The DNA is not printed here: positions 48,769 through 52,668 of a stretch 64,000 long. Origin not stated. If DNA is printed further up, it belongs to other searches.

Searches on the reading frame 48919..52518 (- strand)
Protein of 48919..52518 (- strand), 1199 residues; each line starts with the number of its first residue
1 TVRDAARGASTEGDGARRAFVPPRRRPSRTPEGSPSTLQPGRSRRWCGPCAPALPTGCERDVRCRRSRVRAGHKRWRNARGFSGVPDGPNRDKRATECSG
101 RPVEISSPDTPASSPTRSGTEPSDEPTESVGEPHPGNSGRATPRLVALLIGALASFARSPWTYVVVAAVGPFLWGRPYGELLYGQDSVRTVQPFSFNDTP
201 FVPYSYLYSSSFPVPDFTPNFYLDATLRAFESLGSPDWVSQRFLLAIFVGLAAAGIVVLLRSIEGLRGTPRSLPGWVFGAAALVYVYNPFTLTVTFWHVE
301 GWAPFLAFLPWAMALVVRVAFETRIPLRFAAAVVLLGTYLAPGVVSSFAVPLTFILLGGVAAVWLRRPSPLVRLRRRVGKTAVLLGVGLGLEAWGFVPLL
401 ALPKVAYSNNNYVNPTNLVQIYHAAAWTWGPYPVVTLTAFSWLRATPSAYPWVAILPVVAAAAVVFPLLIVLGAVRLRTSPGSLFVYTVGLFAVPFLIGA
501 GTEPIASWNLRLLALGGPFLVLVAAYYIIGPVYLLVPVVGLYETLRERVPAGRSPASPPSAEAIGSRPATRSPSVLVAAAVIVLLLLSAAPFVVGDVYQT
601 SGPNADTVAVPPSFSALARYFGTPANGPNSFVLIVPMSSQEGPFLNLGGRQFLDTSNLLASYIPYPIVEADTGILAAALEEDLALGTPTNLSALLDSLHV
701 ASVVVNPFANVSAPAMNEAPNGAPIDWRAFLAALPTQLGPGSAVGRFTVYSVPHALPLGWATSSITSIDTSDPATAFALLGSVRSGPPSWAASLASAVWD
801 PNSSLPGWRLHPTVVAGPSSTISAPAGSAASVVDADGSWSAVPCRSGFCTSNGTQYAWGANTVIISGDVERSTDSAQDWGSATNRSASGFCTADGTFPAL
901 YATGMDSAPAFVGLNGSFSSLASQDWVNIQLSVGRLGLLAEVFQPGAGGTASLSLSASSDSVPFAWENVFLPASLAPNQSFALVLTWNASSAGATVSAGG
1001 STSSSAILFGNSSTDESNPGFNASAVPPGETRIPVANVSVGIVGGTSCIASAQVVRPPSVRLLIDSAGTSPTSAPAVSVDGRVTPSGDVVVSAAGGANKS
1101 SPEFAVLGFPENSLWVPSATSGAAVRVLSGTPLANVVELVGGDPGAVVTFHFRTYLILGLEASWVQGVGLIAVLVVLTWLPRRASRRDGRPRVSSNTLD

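Call 16: search_protein_families(library=pfam, proteins=[window:48919-52518:-], max_evalue=0.001)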
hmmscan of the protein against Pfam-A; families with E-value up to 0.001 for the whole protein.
window:48919-52518:- (1199 aa): 0 families

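Call 55: search_protein_families(library=ncbifam, proteins=[window:48919-52518:-], max_evalue=0.001)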
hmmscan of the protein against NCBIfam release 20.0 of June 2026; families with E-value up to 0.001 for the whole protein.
window:48919-52518:- (1199 aa): 0 families
